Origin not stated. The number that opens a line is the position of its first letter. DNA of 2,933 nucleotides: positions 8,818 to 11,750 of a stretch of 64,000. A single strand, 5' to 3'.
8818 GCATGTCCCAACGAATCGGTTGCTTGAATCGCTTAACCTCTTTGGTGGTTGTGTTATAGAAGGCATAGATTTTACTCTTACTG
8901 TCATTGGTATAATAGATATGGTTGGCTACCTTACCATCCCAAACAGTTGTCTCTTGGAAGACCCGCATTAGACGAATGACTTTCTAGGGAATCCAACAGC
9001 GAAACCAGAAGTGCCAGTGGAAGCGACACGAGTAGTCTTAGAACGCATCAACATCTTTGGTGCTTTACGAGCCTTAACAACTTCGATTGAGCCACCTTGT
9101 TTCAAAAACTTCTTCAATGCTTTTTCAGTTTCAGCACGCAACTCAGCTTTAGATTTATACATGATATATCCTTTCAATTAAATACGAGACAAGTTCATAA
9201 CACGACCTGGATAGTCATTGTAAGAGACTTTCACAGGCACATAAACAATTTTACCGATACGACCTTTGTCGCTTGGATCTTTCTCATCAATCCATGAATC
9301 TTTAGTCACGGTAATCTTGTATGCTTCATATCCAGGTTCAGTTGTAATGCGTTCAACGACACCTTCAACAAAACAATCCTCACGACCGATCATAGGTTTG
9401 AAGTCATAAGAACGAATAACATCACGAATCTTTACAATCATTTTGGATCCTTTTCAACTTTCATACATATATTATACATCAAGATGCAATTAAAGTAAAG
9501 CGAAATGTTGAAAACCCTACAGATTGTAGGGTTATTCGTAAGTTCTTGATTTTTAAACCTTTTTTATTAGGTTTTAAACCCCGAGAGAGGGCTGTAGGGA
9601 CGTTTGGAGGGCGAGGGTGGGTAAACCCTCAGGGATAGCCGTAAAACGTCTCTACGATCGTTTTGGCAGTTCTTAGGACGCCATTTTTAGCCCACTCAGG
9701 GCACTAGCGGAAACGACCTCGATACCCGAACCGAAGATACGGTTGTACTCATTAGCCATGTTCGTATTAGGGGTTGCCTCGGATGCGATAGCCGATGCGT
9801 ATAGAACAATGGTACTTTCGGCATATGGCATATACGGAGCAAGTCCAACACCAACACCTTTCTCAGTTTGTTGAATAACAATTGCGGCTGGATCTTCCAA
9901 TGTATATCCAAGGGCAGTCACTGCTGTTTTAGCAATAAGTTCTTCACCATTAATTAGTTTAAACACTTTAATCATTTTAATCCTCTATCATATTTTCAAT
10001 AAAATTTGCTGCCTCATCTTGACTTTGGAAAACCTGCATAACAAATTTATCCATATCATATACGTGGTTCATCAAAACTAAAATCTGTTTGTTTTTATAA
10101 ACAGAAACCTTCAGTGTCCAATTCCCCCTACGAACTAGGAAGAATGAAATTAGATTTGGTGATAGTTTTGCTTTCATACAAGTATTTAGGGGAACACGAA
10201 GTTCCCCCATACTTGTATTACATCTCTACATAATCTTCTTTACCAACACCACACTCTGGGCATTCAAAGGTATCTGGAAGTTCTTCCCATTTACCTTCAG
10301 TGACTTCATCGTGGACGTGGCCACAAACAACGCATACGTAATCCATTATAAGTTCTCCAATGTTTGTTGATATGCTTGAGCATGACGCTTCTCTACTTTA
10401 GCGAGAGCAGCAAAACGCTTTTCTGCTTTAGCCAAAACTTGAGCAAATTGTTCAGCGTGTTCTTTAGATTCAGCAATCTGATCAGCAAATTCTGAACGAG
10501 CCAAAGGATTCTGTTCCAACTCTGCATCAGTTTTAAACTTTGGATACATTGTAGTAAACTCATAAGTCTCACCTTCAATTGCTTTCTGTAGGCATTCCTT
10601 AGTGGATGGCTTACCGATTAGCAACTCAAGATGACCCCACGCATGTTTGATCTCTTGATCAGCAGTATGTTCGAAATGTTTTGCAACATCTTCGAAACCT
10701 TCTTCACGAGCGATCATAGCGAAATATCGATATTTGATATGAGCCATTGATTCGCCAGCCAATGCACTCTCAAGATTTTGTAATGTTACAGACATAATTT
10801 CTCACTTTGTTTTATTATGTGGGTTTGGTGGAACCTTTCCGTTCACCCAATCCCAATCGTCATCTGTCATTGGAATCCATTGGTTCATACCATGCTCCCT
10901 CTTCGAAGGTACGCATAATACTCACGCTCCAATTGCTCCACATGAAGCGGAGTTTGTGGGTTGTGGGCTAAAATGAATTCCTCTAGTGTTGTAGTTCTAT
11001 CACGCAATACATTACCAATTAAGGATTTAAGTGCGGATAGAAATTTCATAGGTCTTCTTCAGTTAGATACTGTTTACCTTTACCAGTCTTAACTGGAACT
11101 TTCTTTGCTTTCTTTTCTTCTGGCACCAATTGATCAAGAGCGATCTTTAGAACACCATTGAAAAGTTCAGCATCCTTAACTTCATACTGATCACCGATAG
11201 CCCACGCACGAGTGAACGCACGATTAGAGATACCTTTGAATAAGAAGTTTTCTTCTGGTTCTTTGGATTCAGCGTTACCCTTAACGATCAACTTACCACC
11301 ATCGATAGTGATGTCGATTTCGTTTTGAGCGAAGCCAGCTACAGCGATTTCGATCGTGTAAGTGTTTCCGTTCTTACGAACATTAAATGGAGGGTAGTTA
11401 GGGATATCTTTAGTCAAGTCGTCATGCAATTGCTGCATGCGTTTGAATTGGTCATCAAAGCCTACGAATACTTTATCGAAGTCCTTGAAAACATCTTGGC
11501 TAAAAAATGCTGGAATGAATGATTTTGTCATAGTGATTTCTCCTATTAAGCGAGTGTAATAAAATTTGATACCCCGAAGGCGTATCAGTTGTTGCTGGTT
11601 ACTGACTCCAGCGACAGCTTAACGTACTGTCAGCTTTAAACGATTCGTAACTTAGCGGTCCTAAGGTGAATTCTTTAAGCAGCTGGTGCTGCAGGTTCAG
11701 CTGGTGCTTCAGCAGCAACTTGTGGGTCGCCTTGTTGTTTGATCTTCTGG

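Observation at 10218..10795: Rubrerythrin plus separately encoded rubredoxin, ending in a conserved hairpin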

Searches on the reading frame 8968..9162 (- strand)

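Call 39: search_protein_families(library=pfam, proteins=[window:8968-9162:-], max_evalue=0.001)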
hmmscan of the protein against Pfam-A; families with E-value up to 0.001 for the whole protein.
window:8968-9162:- (64 aa): 1 family
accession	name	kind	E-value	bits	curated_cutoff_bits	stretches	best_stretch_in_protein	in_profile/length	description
PF20661.2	SutA-RBD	-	1.5e-05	24.7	29.3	1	3-30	1-28/35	SutA RNAP-binding domain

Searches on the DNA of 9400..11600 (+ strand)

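Call 4: search_dna_similar(query=window:9600-11600:+, collection=phages, mode=near, max_rows=30)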
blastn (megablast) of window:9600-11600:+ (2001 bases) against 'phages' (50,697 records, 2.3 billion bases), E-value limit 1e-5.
No match.

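Call 72: search_rna_families(source=window, start=9400, end=11100, threshold=evalue, max_evalue=1)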
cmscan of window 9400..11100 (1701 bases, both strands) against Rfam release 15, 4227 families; matches with E-value up to 1: 0.
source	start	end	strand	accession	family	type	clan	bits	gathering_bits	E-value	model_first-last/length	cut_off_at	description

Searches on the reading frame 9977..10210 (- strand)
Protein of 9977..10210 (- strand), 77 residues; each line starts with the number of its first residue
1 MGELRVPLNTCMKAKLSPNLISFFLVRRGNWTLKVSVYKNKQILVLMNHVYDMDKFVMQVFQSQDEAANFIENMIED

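Call 3: search_protein_families(library=pfam, proteins=[window:9977-10210:-], max_evalue=0.01)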
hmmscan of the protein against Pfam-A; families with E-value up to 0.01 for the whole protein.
window:9977-10210:- (77 aa): 0 families

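Call 35: search_protein_families(library=ncbifam, proteins=[window:9977-10210:-], max_evalue=0.01)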
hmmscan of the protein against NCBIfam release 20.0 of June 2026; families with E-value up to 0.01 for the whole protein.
window:9977-10210:- (77 aa): 0 families

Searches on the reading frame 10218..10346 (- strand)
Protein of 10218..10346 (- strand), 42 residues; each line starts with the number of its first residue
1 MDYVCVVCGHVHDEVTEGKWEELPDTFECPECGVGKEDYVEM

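Call 3: search_protein_families(library=pfam, proteins=[window:10218-10346:-], max_evalue=0.01)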
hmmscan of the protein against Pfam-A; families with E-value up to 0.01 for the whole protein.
window:10218-10346:- (42 aa): 5 families
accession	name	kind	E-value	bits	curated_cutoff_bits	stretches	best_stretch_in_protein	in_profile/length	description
PF00301.25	Rubredoxin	-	3.1e-09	37.2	23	1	3-38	2-46/47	Rubredoxin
PF21349.2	RUBY_RBDX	-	4.2e-05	23.4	26.5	1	3-39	1-29/30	Rubrerythrin, rubredoxin-like domain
PF09723.15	Zn_ribbon_8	-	0.00011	22.6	34.4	1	2-34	5-34/41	Zinc ribbon domain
PF13248.11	Zn_ribbon_3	-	0.0055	16.6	27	0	26-33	2-9/26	zinc-ribbon domain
PF23458.2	DUF7130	-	0.0063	16.8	35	1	3-39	54-83/89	Domain of unknown function (DUF7130)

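Call 6: search_dna_similar(query=window:10218-10346:-, collection=phages, mode=protein, max_rows=40, max_evalue=0.01)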
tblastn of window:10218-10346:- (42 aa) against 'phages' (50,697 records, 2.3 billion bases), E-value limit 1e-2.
Records with a match: 5; places in all: 5; records where one place covers at least 80% of the query: 5.
Best place of each record, by identity: <60% 5.
By first word of the organism name: Bacteriophage 3; Acinetobacter 2.
By host as written in the record: - 5.
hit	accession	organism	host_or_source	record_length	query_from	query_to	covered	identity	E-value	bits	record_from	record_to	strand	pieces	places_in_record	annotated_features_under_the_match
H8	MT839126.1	Bacteriophage sp.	human fecal samples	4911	1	37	88%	50.0%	7e-5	42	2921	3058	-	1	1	record has no annotation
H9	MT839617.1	Bacteriophage sp.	human fecal samples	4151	2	39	90%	47.4%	1e-5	45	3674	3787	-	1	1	record has no annotation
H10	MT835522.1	Bacteriophage sp.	human fecal samples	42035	4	42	93%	45.7%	4e-3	37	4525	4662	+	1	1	record has no annotation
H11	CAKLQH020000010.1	Acinetobacter phage MD-2021a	not known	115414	3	39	88%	41.3%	6e-5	42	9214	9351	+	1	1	norV: anaerobic nitric oxide reductase flavorubredoxin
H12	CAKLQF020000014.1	Acinetobacter phage MD-2021a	not known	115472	3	39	88%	41.3%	6e-5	42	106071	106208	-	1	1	norV: anaerobic nitric oxide reductase flavorubredoxin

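Call 12: search_solved_structures(query=window:10218-10346:-, max_evalue=0.1, show_alignments=3)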
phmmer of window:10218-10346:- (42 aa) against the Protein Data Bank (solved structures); distinct sequences matched with E-value up to 0.1: 61 (the best 60 are shown).
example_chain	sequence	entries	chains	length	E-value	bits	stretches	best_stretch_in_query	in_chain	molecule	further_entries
2pvx_A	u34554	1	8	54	1.6e-07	34.2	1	3-40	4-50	Rubredoxin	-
2v3b_B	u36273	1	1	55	1.8e-07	34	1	3-39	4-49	RUBREDOXIN 2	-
1s24_A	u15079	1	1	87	2.9e-07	33.5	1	2-40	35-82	Rubredoxin 2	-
9zdp_A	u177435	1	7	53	9.1e-07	31.9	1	1-39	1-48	Rubredoxin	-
1spw_A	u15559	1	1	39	3e-06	30.3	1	3-39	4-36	Rubredoxin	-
7a9a_A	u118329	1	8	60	5.3e-06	29.5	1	9-39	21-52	Rubredoxin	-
6nw0_A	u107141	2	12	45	5.6e-06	29.5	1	2-39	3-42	Rubredoxin | Rubredoxin-1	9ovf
6rxn_A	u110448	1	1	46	6e-06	29.4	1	2-39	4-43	RUBREDOXIN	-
4rxn_A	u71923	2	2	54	1.1e-05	28.6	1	3-41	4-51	RUBREDOXIN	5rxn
1iu5_A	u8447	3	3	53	1.2e-05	28.4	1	2-40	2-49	rubredoxin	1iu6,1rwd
2kn9_A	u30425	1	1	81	1.3e-05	28.3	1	10-39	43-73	Rubredoxin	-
2ms3_A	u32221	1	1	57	1.3e-05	28.3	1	14-41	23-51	Anaerobic nitric oxide reductase flavorubredoxin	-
1brf_A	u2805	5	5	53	1.6e-05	28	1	3-40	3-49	PROTEIN (RUBREDOXIN) | RUBREDOXIN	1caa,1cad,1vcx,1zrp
1bq8_A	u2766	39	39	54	1.7e-05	28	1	3-40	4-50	PROTEIN (RUBREDOXIN) | Rubredoxin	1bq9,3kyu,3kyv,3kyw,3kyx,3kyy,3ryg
1smm_A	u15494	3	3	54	2.6e-05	27.4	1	3-41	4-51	Rubredoxin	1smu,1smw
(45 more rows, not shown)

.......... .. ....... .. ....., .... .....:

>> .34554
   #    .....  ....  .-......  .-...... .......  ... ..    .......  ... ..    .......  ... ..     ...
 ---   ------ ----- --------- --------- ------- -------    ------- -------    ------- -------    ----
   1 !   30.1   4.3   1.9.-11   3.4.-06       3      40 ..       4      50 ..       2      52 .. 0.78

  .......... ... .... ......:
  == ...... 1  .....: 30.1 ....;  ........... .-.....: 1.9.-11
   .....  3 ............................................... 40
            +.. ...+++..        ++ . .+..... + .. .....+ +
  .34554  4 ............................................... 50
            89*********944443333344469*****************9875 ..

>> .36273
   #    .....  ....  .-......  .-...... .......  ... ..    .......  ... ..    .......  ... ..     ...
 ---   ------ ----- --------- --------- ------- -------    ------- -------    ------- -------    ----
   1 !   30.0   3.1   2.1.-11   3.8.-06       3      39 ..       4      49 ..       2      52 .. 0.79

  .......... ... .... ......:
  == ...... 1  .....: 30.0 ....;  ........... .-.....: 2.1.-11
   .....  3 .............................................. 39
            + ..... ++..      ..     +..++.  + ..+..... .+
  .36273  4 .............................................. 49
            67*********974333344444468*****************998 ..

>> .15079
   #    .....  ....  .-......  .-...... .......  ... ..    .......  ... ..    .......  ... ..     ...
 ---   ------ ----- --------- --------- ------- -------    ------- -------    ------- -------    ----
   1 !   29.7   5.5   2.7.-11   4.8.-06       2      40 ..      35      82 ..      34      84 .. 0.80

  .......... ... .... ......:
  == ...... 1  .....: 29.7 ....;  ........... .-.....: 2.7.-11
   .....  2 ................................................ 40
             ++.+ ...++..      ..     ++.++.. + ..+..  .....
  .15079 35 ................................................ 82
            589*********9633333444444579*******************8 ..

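Call 35: search_protein_families(library=ncbifam, proteins=[window:10218-10346:-], max_evalue=0.01)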
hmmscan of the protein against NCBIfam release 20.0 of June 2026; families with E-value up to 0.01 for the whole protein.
window:10218-10346:- (42 aa): 5 families
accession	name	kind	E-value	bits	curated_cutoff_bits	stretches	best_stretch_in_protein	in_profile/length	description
NF045768.1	RubredRD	equivalog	2e-07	30.9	90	1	2-39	3-49/54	rubredoxin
NF003954.0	PRK05452.1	equivalog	3.5e-05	22.9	711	1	12-41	443-473/479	anaerobic nitric oxide reductase flavorubredoxin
TIGR02605.1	CxxC_CxxC_SSSS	subfamily_domain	0.00035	20.6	31.3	1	2-34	5-34/52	FmdB family zinc ribbon protein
NF045720.1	rubredox_RCKP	subfamily_domain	0.0029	17.1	45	0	26-37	3-14/34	RCKP-type rubredoxin-like domain-containing protein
NF011482.0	PRK14892.1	equivalog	0.009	15.9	109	0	21-34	16-29/101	putative transcription elongation factor Elf1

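Call 43: find_homologous_proteins(query=window:10218-10346:-, max_evalue=0.001)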
Query window:10218-10346:- (42 aa): 29 proteins with E <= 0.001 among 29 candidates.
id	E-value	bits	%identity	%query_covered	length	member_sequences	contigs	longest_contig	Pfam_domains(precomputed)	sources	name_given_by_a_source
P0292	4.7e-18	81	83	98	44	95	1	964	PF00301.26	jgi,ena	-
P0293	1.0e-17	80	83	100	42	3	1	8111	PF00301.26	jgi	jgi:rubredoxin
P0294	4.5e-17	78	79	93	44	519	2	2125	PF00301.26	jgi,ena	jgi:hypothetical protein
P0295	5.1e-17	78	81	100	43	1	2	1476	PF00301.26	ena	-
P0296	5.8e-17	78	86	88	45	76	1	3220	PF00301.26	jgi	-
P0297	2.0e-16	76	81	100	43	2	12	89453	PF00301.26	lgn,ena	-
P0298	2.9e-16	75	77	93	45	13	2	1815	PF00301.26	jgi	jgi:rubredoxin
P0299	3.2e-16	75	80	95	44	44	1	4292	PF00301.26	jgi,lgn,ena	jgi:rubredoxin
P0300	3.8e-16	75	82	90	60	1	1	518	PF00301.26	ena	-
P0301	3.8e-16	75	76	100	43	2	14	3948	PF00301.26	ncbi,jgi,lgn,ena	jgi:rubredoxin-NAD+ reductase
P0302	4.5e-16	75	74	100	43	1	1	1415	PF21349.3,PF00301.26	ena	-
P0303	4.8e-16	75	82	93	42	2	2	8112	PF00301.26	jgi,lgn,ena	jgi:rubredoxin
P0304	5.3e-16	75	82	93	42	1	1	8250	PF00301.26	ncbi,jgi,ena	jgi:rubredoxin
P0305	5.6e-16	74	84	90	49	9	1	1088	PF00301.26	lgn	-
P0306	6.4e-16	74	82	93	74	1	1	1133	PF00301.26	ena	-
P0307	7.0e-16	74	76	100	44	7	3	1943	PF00301.26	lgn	-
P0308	7.1e-16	74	81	88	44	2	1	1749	PF00301.26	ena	-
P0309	2.2e-15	73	81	88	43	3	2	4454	PF00301.26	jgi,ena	jgi:rubredoxin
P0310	5.7e-15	71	77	93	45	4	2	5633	PF00301.26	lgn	-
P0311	6.5e-15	71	82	90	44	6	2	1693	PF21349.3,PF00301.26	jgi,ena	-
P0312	8.7e-15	71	76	100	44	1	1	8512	PF00301.26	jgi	jgi:rubredoxin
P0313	1.7e-14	70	81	88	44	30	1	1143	PF00301.26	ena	-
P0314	3.3e-14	69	79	90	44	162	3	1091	PF00301.26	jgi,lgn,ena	jgi:rubredoxin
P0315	6.2e-14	68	78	88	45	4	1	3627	PF00301.26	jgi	-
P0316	7.6e-14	68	76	88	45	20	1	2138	PF00301.26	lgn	-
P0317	9.0e-13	65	77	83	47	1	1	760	PF00301.26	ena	-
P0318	6.9e-12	62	73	88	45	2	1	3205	PF00301.26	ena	-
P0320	4.5e-10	56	78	76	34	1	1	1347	PF00301.26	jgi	jgi:rubredoxin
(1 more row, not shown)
